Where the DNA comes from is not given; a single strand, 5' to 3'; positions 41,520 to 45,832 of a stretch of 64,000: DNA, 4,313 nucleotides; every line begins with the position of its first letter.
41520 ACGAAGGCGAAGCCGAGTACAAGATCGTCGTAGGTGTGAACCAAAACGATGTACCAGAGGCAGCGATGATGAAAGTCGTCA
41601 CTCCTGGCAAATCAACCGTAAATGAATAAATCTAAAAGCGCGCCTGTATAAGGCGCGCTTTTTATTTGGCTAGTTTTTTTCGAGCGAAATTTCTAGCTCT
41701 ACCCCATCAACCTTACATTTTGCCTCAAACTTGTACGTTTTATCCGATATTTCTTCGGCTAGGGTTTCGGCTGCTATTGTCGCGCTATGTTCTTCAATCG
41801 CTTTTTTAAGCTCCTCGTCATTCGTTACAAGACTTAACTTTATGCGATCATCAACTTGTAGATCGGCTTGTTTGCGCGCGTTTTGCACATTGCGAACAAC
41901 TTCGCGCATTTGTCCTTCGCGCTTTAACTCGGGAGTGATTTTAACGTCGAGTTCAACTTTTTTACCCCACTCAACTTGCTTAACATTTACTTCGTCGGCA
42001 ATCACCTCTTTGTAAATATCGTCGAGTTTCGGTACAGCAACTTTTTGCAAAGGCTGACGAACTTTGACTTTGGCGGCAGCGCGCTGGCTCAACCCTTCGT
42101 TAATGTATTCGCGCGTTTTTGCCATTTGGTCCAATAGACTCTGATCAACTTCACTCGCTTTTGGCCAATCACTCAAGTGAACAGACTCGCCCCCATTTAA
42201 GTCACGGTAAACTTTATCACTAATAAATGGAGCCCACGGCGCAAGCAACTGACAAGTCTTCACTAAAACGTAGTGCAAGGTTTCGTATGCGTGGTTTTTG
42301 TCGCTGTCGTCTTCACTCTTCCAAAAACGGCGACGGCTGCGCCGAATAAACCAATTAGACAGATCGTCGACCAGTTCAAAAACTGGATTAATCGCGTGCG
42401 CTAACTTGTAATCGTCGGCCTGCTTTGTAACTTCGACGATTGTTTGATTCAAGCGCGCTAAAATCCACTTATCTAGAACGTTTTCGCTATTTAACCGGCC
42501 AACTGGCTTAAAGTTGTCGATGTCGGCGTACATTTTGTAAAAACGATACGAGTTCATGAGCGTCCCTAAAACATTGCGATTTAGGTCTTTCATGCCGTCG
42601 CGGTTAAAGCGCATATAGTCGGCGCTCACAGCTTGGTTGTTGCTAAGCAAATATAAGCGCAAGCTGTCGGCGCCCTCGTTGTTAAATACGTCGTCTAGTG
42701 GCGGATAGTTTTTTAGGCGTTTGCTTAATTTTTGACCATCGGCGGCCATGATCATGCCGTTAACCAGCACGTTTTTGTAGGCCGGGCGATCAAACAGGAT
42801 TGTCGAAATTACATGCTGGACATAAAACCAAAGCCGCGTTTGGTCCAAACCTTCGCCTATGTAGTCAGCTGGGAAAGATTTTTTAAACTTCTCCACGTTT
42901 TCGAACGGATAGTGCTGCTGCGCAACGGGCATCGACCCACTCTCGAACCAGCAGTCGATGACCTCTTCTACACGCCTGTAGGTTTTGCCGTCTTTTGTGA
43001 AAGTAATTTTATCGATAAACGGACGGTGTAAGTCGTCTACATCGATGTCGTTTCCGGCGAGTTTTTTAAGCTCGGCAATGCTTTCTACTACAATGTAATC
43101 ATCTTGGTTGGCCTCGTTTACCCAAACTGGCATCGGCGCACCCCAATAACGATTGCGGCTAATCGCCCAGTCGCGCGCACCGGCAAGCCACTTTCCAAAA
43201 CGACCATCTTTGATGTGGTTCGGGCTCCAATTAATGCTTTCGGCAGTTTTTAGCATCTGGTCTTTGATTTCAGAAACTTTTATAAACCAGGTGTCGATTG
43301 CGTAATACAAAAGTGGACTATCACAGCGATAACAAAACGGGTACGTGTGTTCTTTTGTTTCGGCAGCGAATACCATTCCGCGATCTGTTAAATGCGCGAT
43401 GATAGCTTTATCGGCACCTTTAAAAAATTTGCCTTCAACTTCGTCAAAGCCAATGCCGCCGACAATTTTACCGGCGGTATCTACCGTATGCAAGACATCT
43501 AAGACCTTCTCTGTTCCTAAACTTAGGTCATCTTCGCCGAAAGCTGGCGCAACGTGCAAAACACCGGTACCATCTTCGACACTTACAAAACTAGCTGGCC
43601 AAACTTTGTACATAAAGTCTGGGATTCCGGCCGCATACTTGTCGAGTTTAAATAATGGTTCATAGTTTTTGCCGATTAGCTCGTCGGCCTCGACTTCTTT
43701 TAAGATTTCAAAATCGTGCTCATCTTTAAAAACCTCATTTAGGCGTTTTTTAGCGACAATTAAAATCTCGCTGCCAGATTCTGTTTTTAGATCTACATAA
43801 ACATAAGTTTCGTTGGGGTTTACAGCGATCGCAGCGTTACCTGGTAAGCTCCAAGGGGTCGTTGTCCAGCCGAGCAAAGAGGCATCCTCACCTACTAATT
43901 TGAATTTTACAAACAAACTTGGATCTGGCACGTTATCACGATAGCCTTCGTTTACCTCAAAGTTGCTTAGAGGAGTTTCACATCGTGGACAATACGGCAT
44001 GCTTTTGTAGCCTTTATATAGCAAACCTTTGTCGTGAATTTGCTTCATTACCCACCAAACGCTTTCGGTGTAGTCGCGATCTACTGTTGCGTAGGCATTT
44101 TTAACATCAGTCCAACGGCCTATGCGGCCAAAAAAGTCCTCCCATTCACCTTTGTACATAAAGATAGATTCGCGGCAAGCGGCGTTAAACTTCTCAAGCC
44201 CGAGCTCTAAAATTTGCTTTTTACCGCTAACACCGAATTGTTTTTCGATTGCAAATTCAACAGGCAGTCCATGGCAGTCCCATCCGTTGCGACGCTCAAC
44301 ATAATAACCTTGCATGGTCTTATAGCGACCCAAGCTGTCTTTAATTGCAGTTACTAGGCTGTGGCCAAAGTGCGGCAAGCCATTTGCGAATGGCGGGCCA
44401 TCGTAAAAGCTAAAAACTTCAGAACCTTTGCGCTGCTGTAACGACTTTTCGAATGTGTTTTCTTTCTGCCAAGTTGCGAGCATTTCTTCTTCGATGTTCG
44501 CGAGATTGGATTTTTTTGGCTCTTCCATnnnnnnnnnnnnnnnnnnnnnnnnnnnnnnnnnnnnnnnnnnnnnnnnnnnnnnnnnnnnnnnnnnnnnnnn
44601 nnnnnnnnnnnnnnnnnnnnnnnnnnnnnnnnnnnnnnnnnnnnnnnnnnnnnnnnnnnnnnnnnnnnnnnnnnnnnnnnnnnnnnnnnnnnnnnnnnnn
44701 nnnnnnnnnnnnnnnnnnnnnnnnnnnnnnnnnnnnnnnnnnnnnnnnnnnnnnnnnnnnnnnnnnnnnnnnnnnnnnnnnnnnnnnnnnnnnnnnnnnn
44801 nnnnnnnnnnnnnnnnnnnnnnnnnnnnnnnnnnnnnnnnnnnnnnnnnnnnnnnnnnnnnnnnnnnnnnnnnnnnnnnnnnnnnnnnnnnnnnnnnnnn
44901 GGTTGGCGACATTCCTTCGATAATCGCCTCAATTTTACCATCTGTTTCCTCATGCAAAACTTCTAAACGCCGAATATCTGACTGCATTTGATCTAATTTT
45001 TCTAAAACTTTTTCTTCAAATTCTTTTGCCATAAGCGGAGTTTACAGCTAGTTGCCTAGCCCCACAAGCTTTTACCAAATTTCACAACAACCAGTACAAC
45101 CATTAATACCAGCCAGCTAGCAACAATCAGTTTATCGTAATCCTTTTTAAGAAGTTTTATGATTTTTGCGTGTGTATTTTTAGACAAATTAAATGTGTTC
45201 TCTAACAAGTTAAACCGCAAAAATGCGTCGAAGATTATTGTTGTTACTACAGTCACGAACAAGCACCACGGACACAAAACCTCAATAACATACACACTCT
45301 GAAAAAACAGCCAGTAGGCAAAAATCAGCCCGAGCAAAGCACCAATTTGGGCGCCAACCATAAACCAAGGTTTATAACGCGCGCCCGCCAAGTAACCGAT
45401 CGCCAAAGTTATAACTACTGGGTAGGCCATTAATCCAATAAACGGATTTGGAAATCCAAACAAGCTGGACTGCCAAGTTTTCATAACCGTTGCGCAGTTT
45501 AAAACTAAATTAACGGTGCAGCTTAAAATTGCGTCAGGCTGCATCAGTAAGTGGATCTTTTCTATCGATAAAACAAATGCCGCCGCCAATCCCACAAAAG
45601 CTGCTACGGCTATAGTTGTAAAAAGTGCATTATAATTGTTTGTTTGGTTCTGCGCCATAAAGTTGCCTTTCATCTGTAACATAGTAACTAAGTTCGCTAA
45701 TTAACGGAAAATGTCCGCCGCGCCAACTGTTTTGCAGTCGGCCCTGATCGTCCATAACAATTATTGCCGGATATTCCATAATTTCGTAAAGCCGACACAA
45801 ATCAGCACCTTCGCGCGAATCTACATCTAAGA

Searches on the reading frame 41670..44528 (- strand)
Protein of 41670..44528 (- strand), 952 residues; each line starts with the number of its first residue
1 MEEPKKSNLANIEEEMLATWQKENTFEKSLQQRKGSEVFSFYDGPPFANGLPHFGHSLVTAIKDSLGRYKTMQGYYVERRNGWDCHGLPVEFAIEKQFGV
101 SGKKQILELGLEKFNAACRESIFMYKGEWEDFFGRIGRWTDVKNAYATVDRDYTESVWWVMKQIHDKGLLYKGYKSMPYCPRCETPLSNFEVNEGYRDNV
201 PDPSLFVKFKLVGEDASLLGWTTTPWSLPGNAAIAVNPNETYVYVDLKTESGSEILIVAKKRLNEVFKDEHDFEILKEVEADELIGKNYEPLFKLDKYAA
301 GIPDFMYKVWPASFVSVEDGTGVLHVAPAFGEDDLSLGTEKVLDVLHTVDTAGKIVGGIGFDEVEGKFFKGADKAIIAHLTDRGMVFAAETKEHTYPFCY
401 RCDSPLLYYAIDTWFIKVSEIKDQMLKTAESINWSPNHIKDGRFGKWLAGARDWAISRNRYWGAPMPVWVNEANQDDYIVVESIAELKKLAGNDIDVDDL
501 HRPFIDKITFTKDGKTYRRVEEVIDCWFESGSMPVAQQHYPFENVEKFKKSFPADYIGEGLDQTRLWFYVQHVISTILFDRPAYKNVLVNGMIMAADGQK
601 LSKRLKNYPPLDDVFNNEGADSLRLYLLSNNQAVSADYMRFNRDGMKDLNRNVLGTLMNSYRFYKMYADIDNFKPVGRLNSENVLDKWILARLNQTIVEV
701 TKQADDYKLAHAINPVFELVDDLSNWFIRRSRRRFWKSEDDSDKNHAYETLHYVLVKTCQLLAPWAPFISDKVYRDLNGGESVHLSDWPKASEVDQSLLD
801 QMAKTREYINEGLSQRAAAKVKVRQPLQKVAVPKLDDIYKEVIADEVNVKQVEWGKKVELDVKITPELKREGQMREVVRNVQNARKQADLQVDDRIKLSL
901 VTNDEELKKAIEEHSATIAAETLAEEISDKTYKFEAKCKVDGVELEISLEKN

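Call 11: search_protein_families(library=ncbifam, proteins=[window:41670-44528:-])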
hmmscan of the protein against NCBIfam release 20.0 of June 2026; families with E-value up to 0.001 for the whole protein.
window:41670-44528:- (952 aa): 17 families
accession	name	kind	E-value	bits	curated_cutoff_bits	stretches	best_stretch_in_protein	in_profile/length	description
TIGR00392.1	ileS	equivalog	6e-270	898.1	621.4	1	3-842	2-859/861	isoleucine--tRNA ligase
NF000258.1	MupB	exception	1.9e-232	774.2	1900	2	13-853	9-847/1033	mupirocin-resistant isoleucine--tRNA ligase MupB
NF000257.1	MupA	exception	5e-223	742.9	1900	2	10-855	6-847/1024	mupirocin-resistant isoleucine--tRNA ligase MupA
TIGR00422.1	valS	equivalog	3.3e-122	409.2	612.1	2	314-935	261-858/863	valine--tRNA ligase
NF009687.0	PRK13208.1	equivalog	8.3e-111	371.5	738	2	309-854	255-788/801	valine--tRNA ligase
NF004349.1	PRK05729.1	equivalog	6.7e-103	345.5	704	2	313-841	254-750/860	valine--tRNA ligase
NF040702.1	ileS_w_GNAT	exception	3.3e-86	289.9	1999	2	314-839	500-1024/1100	isoleucine--tRNA ligase, N-acetyltransferase domain-containing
NF008957.0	PRK12300.1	subfamily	7.1e-65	219.5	677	2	6-329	3-316/946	leucine--tRNA ligase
NF011492.0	PRK14900.1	equivalog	2.9e-61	207.5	1783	2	312-847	269-784/1044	valine--tRNA ligase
NF000540.1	alt_ValS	exception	3.8e-60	203.8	900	2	361-847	334-815/827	valine--tRNA ligase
TIGR00395.1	leuS_arch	equivalog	4.7e-57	193.7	648.5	2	11-335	2-316/938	leucine--tRNA ligase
TIGR00396.1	leuS_bact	equivalog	8.1e-29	100.3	548.4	3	8-195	2-172/843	leucine--tRNA ligase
TIGR00398.1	metG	equivalog_domain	9.4e-25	87.3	336.35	2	581-779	309-503/530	methionine--tRNA ligase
NF001100.0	PRK00133.1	equivalog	1.5e-16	60.1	587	1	585-802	316-505/676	methionine--tRNA ligase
NF008900.0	PRK12267.1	equivalog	1.8e-16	59.8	598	2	523-823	224-520/648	methionine--tRNA ligase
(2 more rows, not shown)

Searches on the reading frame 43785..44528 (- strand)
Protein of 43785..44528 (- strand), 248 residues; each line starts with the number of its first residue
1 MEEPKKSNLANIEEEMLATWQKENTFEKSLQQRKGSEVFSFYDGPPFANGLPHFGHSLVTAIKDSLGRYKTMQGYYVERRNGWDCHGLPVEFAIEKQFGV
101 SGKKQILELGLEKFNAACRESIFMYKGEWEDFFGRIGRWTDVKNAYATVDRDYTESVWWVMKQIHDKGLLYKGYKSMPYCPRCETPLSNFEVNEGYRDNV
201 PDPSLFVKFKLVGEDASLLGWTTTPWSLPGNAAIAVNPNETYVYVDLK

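Call 10: find_related_loci(query=window:43785-44528:-, collection=genome_contigs, flank=2500)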
Query seq(248 aa) (248 aa) in genome_contigs; peptide patterns used: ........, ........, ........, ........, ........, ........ (x = any residue, [..] = any of these).
429 stretches matched a pattern; 395 encode a relative of the query (tblastn E <= 1e-3); the best 80 are kept; 80 distinct loci.
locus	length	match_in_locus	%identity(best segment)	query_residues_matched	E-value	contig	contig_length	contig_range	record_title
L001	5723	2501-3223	86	5-245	4e-147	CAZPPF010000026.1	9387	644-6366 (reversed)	MAG TPA_asm: uncultured Candidatus Saccharibacteria bacterium isolate SRP200132_co1_506 genome assembly, contig: NODE_13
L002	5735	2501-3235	85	5-248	1e-146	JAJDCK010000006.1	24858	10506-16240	MAG: Candidatus Saccharibacteria bacterium isolate OFTM277 OFTM277_5, whole genome shotgun sequence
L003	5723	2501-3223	83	5-245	2e-145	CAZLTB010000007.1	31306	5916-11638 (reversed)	MAG TPA_asm: uncultured Candidatus Saccharibacteria bacterium isolate SRP200132_co1_495 genome assembly, contig: NODE_24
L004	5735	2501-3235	83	1-245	5e-145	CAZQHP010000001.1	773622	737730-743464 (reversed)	MAG TPA_asm: uncultured Candidatus Saccharibacteria bacterium isolate SRP178908_co1_46 genome assembly, contig: NODE_2_l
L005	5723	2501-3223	83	5-245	1e-144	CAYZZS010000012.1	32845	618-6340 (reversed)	MAG TPA_asm: uncultured Candidatus Saccharibacteria bacterium isolate SRP144015_co1_48 genome assembly, contig: NODE_694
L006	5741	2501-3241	83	1-247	6e-145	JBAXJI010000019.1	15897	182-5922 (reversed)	MAG: Candidatus Saccharibacteria bacterium isolate ELA371 MAG371_19, whole genome shotgun sequence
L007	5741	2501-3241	82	1-247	1e-144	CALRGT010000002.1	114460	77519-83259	MAG: uncultured Candidatus Saccharimonas sp. isolate MsH-01oct19-19 genome assembly, contig: MsH-01oct19-C218, whole gen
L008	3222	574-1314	82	1-247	2e-150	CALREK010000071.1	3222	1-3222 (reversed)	MAG: uncultured Candidatus Saccharimonas sp. isolate RH-23may17-197 genome assembly, contig: RH-23may17-C282891, whole g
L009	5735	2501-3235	82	3-247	2e-142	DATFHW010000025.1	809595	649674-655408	MAG TPA_asm: Candidatus Saccharimonadales bacterium isolate SMAG_U8699 k141_2568195, whole genome shotgun sequence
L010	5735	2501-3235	82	5-248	4e-142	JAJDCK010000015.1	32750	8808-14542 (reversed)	MAG: Candidatus Saccharibacteria bacterium isolate OFTM277 OFTM277_14, whole genome shotgun sequence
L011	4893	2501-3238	80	2-247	2e-141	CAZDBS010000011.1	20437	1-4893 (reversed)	MAG TPA_asm: uncultured Candidatus Saccharibacteria bacterium isolate SRP170004_co1_561 genome assembly, contig: NODE_40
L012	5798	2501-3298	77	5-245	2e-140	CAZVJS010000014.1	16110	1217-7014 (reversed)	MAG TPA_asm: uncultured Candidatus Saccharibacteria bacterium isolate SRP200132_co1_71 genome assembly, contig: NODE_628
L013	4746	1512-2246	79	1-245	6e-141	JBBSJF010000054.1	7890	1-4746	MAG: Candidatus Saccharimonadales bacterium isolate LS4_maxbin2.071 LS4_maxbin2.071_K_1082857_L_7890_cov_14.0000, whole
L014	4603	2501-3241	80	1-245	4e-140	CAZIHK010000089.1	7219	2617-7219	MAG TPA_asm: uncultured Candidatus Saccharibacteria bacterium isolate binchicken_co18_546 genome assembly, contig: k141_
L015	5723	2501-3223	79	7-247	8e-138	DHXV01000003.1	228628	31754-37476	MAG TPA_asm: Patescibacteria group bacterium UBA5147 UBA5147_contig_267, whole genome shotgun sequence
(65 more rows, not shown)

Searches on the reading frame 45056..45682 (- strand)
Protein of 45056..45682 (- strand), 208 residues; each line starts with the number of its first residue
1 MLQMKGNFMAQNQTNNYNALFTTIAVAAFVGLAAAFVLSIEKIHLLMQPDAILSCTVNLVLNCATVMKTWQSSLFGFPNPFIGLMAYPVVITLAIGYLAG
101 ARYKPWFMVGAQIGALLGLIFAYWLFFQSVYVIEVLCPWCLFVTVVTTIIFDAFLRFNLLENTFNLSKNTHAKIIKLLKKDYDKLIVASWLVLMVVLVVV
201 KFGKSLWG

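Call 11: search_protein_families(library=ncbifam, proteins=[window:45056-45682:-])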
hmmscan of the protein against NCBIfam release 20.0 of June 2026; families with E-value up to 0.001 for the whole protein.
window:45056-45682:- (208 aa): 1 family
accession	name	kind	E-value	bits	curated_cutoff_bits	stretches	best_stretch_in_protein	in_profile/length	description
NF011480.0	PRK14889.1-4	equivalog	3.4e-08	34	120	1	25-151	10-123/132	VKOR family protein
